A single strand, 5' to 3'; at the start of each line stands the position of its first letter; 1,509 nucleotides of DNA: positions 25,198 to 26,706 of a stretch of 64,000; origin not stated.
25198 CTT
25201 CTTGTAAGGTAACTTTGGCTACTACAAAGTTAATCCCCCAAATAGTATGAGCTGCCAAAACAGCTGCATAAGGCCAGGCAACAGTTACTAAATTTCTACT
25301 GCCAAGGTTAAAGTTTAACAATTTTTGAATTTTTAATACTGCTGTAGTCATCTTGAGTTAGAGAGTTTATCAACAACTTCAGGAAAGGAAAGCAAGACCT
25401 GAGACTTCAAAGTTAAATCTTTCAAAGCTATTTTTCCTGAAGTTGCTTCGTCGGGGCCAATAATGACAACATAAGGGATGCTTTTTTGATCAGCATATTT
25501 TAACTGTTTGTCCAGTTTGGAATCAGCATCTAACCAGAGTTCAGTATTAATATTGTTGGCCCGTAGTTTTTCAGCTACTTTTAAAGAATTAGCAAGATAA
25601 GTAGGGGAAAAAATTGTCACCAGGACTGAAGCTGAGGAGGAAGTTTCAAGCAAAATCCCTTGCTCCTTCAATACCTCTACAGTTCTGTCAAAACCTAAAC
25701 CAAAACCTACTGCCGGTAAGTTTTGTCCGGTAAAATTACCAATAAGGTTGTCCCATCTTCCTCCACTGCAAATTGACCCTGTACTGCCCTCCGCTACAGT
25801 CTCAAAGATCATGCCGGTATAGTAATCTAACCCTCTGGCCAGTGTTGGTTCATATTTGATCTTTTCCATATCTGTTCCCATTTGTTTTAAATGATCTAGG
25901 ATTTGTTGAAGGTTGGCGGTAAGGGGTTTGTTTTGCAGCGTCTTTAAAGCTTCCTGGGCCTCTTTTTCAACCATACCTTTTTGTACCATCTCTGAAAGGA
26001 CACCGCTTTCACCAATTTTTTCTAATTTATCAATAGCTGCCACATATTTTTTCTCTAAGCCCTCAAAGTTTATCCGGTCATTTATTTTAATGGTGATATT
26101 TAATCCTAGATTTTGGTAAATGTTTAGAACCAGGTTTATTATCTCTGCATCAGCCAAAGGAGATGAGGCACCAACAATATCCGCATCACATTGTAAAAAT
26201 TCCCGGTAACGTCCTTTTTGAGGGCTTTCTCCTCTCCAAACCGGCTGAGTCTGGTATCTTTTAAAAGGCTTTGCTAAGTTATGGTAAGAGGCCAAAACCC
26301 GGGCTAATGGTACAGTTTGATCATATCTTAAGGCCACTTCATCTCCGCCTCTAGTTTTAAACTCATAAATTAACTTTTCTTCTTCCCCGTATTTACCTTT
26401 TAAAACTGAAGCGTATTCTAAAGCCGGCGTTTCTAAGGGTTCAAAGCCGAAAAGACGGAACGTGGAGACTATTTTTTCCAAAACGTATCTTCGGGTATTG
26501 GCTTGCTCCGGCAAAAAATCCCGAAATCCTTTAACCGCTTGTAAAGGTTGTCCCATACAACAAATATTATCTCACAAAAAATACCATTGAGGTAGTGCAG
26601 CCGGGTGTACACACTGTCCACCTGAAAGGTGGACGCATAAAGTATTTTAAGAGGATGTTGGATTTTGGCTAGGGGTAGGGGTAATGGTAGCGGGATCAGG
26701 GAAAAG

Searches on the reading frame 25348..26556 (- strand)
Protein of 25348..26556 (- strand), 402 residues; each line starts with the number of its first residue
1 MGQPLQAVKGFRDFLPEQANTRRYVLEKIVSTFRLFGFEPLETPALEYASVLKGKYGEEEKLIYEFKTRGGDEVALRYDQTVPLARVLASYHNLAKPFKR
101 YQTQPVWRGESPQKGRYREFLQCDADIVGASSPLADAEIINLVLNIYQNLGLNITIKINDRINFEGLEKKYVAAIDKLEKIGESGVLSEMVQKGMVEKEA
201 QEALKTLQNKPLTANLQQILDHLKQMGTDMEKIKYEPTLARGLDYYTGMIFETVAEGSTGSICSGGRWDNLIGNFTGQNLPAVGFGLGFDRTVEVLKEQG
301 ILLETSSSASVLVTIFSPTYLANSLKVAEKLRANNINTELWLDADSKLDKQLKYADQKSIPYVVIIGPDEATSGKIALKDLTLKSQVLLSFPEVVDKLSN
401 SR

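Call 9: search_protein_families(library=ncbifam, proteins=[window:25348-26556:-], max_evalue=1e-10)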
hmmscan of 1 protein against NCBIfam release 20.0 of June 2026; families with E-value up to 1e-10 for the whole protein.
window:25348-26556:- (402 aa): 22 families
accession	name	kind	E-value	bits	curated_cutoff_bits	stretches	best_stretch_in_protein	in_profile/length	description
TIGR00442.1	hisS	equivalog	2.8e-117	392.1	286.75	1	6-389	1-404/406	histidine--tRNA ligase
NF009085.0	PRK12420.1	equivalog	3.1e-84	283.8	540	1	5-392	4-420/426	histidine--tRNA ligase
TIGR00443.1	hisZ_biosyn_reg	equivalog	1.3e-54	185.4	271.65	2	12-160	1-151/314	ATP phosphoribosyltransferase regulatory subunit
NF008941.0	PRK12292.2-4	equivalog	1.4e-44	152.6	447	2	9-153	11-156/393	ATP phosphoribosyltransferase regulatory subunit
NF008942.0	PRK12292.2-5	equivalog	2.5e-40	138.4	643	2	9-153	13-160/434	ATP phosphoribosyltransferase regulatory subunit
NF008936.0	PRK12292.1-3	equivalog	7.6e-39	133.7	492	2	212-370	241-395/406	ATP phosphoribosyltransferase regulatory subunit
NF008940.0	PRK12292.2-3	equivalog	2.3e-35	122.1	450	2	203-372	218-397/404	ATP phosphoribosyltransferase regulatory subunit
NF008945.0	PRK12292.3-3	equivalog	3.3e-32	112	409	1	10-365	5-357/368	ATP phosphoribosyltransferase regulatory subunit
NF008938.0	PRK12292.1-6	equivalog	6.4e-28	97.8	833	2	9-170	10-172/420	ATP phosphoribosyltransferase regulatory subunit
NF008953.0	PRK12295.1-6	equivalog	2.3e-27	95.9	384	2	214-293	294-376/384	ATP phosphoribosyltransferase regulatory subunit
NF008939.0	PRK12292.2-1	equivalog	2.6e-22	79.1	335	1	205-356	226-380/391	ATP phosphoribosyltransferase regulatory subunit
NF008943.0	PRK12292.3-1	equivalog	3.7e-20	72.4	690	1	9-157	28-174/403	ATP phosphoribosyltransferase regulatory subunit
NF008935.0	PRK12292.1-1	equivalog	1.4e-19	70.3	350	1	12-295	11-316/382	ATP phosphoribosyltransferase regulatory subunit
NF009086.0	PRK12421.1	equivalog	4.8e-19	68.6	318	0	10-233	12-228/389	ATP phosphoribosyltransferase regulatory subunit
NF008952.0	PRK12295.1-5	equivalog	1.8e-17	63.6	360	0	205-284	259-347/363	ATP phosphoribosyltransferase regulatory subunit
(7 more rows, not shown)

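Call 10: search_protein_families(library=pfam, proteins=[window:25348-26556:-], max_evalue=0.001)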
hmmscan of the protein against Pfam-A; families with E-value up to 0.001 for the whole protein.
window:25348-26556:- (402 aa): 5 families
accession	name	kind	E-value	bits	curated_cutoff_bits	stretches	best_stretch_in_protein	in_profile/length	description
PF13393.11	tRNA-synt_His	-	3.1e-44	151.9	25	1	10-290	1-306/308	Histidyl-tRNA synthetase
PF03129.25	HGTP_anticodon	-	5.2e-15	55.8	21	1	311-400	2-93/94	Anticodon binding domain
PF00587.30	tRNA-synt_2b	-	1.2e-09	38.9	29.3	1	64-188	1-135/179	tRNA synthetase class II core domain (G, H, P, S and T)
PF12745.12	HGTP_anticodon2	-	1.1e-05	25.5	24.4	1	310-391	7-93/261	Anticodon binding domain of tRNAs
PF00152.25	tRNA-synt_2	-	0.00077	19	25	0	99-178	93-169/308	tRNA synthetases class II (D, K and N)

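Call 22: find_homologous_proteins(query=window:25348-26556:-, max_evalue=1e-30)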
Query window:25348-26556:- (402 aa): 8000 proteins with E <= 1e-30 among 8000 candidates; the best 120 are listed.
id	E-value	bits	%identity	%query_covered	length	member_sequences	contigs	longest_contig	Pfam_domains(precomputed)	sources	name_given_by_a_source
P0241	2.2e-261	885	100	100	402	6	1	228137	PF12745.13,PF13393.12,PF03129.26,PF00587.31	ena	-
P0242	5.0e-213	725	82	99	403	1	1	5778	PF12745.13,PF13393.12,PF03129.26,PF00587.31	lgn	-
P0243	9.1e-201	685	76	99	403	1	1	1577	PF12745.13,PF13393.12,PF03129.26,PF00587.31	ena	-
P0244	4.7e-196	670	74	99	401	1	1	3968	PF13393.12,PF03129.26,PF00587.31,PF00152.26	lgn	-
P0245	4.8e-196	670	75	98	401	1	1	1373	PF12745.13,PF13393.12,PF03129.26,PF00587.31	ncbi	-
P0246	6.1e-196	669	75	99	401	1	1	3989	PF13393.12,PF03129.26,PF00587.31,PF00152.26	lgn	-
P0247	3.7e-193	660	74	99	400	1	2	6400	PF13393.12,PF03129.26,PF00587.31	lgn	-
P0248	1.7e-192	658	74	99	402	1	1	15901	PF13393.12,PF03129.26,PF00587.31,PF00152.26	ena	-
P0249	6.1e-191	653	73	99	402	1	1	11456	PF13393.12,PF03129.26,PF00587.31,PF00152.26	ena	-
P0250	9.8e-190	649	73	98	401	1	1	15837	PF13393.12,PF03129.26,PF00587.31,PF00152.26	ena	-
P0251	1.6e-189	648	73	100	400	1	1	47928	PF12745.13,PF13393.12,PF03129.26,PF00587.31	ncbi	ncbi:MAG: histidine--tRNA ligase [Candidatus Daviesbacteria bacterium]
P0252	2.2e-188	644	72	98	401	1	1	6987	PF13393.12,PF03129.26,PF00587.31,PF00152.26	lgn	-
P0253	6.5e-186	636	72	98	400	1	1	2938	PF13393.12,PF03129.26,PF00587.31,PF00152.26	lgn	-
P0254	7.3e-186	636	71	98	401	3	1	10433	PF13393.12,PF03129.26,PF00587.31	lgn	-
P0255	1.2e-184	632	71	98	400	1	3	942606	PF13393.12,PF03129.26,PF00587.31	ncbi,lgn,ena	-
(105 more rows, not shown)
